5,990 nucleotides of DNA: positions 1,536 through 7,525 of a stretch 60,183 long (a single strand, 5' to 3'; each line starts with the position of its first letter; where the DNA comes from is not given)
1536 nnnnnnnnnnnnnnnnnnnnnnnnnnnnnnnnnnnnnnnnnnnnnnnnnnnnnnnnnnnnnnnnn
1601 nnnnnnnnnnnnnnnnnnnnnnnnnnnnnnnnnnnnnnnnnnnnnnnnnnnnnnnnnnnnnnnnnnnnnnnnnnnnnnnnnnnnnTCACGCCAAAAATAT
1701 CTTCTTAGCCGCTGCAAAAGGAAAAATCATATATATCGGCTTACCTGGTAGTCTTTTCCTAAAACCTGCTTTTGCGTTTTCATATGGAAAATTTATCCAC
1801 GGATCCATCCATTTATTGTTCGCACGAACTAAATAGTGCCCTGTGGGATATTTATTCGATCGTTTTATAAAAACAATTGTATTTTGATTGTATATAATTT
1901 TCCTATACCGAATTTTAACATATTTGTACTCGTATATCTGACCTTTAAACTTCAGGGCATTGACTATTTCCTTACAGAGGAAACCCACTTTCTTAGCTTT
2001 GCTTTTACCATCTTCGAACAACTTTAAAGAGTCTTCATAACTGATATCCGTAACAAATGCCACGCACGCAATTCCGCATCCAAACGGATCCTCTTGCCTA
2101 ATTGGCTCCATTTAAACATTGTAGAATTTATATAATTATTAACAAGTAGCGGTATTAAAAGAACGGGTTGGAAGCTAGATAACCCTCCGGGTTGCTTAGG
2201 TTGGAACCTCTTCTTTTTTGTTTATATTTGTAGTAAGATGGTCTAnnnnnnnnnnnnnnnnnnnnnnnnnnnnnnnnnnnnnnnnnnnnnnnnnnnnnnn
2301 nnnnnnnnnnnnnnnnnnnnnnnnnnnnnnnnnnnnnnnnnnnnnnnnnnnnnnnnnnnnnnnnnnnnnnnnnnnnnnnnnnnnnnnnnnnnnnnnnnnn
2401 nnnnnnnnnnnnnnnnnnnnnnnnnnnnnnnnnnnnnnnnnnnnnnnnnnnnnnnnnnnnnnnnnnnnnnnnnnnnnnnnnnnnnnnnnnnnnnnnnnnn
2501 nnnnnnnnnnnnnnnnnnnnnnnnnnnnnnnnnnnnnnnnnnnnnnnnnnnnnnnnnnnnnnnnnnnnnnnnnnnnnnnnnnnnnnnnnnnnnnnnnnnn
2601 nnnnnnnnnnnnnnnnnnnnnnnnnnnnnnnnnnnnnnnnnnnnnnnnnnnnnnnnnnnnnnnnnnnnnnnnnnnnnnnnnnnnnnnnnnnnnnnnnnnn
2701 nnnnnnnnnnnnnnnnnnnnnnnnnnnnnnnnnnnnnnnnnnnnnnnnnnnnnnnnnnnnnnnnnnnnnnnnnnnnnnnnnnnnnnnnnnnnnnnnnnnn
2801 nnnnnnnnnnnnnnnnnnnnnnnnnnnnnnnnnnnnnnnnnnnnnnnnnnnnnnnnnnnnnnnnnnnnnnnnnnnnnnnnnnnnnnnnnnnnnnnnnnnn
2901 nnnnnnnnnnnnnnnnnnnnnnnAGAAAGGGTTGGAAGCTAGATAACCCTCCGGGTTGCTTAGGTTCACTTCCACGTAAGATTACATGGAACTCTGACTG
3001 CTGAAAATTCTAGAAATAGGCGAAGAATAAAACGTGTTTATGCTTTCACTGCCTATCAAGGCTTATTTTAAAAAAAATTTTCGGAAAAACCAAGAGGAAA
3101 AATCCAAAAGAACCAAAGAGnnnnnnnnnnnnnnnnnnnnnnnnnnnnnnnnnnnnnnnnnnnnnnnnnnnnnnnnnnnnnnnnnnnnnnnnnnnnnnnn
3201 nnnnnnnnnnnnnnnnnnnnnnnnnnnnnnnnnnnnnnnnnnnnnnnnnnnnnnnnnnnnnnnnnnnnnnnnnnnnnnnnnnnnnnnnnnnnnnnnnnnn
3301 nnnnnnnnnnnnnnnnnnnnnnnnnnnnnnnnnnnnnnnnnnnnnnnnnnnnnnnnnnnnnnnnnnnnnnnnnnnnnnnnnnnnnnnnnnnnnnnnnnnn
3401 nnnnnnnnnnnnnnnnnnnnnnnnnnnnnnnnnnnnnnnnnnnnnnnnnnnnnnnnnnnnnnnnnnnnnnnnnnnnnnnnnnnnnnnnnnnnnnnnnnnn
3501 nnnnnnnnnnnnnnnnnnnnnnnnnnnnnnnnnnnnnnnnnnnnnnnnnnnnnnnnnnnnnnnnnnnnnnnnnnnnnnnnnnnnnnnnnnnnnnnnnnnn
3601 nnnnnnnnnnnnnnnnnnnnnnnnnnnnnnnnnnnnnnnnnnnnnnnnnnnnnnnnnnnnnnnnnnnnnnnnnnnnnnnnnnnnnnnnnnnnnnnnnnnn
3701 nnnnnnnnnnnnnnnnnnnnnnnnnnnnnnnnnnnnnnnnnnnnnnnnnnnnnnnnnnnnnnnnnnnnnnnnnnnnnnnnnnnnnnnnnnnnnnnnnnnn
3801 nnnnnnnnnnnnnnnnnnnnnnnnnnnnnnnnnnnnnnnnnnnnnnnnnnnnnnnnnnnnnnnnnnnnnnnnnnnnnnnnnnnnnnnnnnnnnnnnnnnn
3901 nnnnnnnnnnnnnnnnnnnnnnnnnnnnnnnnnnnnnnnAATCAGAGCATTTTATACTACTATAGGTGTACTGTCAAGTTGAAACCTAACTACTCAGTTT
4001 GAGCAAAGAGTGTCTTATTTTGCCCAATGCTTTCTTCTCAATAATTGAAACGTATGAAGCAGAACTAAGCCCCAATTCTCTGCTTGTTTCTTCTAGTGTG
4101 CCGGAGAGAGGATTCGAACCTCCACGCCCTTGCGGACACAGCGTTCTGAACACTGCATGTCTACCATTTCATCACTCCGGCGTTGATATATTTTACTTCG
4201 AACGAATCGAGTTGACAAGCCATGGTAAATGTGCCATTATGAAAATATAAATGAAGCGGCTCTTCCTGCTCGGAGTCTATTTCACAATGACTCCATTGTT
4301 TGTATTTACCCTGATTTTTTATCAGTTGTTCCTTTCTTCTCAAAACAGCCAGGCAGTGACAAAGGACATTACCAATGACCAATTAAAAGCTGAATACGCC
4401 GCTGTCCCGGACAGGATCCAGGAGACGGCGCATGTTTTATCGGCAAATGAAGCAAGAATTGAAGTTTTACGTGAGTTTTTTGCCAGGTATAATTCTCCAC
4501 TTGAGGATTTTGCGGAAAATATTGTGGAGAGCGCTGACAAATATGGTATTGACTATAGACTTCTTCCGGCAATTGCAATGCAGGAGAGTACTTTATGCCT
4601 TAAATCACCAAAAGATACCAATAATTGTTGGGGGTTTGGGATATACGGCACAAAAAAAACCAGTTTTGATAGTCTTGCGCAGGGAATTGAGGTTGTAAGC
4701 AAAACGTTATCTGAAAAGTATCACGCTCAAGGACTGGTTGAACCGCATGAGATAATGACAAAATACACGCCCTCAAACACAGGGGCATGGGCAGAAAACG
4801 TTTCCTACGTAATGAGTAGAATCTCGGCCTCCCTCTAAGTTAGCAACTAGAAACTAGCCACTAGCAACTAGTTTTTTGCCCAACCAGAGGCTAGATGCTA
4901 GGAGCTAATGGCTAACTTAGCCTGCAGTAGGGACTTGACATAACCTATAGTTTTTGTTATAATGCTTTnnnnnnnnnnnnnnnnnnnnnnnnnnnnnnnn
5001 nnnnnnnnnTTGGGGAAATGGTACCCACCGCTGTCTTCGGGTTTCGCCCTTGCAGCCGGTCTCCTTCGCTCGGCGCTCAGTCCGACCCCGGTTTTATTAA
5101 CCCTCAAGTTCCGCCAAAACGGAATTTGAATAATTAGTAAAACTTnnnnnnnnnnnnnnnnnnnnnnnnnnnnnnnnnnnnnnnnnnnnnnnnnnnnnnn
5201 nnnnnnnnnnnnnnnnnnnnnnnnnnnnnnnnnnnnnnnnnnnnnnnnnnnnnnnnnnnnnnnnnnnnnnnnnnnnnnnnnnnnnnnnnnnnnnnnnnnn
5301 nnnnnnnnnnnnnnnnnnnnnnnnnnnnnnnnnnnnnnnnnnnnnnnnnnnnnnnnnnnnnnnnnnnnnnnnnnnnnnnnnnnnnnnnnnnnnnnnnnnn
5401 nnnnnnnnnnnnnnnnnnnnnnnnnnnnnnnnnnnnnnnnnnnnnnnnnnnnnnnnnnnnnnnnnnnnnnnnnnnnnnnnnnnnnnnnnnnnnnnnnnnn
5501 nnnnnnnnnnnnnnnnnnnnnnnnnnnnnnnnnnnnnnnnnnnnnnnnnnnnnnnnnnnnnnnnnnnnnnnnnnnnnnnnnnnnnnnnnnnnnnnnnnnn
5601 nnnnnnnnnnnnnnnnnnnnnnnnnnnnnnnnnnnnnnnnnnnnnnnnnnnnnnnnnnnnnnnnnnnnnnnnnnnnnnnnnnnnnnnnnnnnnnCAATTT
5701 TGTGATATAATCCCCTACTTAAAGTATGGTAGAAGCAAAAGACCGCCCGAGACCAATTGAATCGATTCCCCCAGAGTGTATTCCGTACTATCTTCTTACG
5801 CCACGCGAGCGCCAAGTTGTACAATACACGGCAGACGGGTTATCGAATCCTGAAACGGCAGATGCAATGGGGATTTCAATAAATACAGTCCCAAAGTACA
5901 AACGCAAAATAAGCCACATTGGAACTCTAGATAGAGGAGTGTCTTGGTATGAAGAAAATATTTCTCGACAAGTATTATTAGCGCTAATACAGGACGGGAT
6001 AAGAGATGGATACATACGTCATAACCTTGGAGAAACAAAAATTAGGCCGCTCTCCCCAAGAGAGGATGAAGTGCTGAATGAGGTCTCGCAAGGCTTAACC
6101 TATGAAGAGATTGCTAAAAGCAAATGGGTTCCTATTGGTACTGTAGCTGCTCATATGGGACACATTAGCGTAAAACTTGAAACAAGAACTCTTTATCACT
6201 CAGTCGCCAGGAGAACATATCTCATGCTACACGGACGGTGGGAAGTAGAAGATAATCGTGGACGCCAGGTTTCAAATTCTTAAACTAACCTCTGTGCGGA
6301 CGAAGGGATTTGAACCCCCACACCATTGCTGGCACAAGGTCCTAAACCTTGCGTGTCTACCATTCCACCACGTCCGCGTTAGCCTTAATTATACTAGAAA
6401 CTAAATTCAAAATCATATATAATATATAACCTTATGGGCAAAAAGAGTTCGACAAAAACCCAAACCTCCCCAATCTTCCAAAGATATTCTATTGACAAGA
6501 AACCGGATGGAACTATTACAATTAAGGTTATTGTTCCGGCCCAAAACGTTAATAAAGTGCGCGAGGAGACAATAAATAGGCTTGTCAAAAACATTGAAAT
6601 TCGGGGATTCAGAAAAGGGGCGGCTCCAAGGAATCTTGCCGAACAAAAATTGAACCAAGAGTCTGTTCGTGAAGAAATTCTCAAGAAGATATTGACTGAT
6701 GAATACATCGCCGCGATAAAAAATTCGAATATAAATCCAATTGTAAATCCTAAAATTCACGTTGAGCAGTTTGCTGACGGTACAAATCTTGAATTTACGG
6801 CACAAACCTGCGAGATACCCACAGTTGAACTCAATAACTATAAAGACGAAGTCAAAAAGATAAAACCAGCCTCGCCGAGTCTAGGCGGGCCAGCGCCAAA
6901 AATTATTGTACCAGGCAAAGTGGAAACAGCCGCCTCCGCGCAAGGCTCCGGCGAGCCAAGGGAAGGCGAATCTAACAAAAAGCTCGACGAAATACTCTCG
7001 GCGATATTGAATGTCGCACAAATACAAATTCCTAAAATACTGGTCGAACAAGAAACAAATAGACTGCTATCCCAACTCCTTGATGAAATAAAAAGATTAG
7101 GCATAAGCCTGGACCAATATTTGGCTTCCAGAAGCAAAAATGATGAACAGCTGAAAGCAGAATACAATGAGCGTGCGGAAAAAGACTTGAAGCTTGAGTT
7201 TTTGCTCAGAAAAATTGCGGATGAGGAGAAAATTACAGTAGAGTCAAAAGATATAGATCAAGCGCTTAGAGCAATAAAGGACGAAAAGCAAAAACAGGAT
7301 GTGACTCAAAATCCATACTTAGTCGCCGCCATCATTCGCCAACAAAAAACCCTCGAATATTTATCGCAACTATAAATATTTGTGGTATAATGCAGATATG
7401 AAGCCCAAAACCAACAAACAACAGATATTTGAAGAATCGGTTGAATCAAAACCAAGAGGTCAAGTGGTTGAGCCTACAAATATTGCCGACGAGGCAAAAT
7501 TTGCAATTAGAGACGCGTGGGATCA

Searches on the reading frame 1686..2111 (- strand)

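Call 73: search_protein_families(library=phrogs, proteins=[window:1686-2111:-], max_evalue=0.01)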
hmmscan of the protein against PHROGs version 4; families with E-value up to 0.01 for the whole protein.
window:1686-2111:- (141 aa): 1 family
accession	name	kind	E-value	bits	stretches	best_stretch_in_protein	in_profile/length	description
phrog_31365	-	unknown function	0.0058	17.4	1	4-63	2-58/152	-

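Call 90: search_protein_families(library=pfam, proteins=[window:1686-2111:-], max_evalue=0.01)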
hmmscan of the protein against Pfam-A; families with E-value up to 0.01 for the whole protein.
window:1686-2111:- (141 aa): 0 families

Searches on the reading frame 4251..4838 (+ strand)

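Call 90: search_protein_families(library=pfam, proteins=[window:4251-4838:+], max_evalue=0.01)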
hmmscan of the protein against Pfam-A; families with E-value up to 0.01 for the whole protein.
window:4251-4838:+ (195 aa): 1 family
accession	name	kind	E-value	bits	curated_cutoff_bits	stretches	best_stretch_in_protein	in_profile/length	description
PF01832.25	Glucosaminidase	-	0.004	18.3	30.2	0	89-187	2-117/123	Mannosyl-glycoprotein endo-beta-N-acetylglucosaminidase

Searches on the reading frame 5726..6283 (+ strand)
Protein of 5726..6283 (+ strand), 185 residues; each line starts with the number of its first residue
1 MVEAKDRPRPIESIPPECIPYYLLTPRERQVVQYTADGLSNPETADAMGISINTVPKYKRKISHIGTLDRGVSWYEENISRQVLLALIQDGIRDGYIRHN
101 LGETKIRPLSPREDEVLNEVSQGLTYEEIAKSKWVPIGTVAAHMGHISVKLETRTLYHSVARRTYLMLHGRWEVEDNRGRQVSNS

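Call 90: search_protein_families(library=pfam, proteins=[window:5726-6283:+], max_evalue=0.01)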
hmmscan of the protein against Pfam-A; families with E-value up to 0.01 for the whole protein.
window:5726-6283:+ (185 aa): 5 families
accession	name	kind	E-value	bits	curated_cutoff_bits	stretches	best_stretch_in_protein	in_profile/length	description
PF00196.25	GerE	-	2.3e-20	72.4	23.5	2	24-62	3-41/57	Bacterial regulatory proteins, luxR family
PF08281.18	Sigma70_r4_2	-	1.1e-09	38.2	25.7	1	24-55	11-43/54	Sigma-70, region 4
PF04545.22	Sigma70_r4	-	5.2e-06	26.3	24.1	0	24-55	5-37/50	Sigma-70, region 4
PF13384.12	HTH_23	-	2.4e-05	24.4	24.6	1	29-55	8-34/50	Homeodomain-like domain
PF13518.12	HTH_28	-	0.00068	20.1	25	0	30-61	4-35/52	Helix-turn-helix domain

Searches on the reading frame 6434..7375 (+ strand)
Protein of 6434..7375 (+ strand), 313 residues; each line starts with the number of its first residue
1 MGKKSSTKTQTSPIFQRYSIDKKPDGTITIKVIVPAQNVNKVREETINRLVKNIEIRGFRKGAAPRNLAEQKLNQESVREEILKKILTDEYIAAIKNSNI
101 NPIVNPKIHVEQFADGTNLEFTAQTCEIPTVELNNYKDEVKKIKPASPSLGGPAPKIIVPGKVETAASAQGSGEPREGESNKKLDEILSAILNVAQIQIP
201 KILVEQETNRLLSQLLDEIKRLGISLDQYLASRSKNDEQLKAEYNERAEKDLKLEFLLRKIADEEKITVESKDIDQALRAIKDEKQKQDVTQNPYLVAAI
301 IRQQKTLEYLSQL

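Call 7: search_protein_families(library=pfam, proteins=[window:6434-7375:+])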
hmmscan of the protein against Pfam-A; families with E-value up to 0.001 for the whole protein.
window:6434-7375:+ (313 aa): 2 families
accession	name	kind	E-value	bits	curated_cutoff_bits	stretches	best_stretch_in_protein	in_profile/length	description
PF05697.18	Trigger_N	-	2.8e-26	93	22.2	1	19-140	4-125/144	Bacterial trigger factor protein (TF)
PF05698.19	Trigger_C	-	4.6e-20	72.7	22.7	1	180-288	22-136/162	Bacterial trigger factor protein (TF) C-terminus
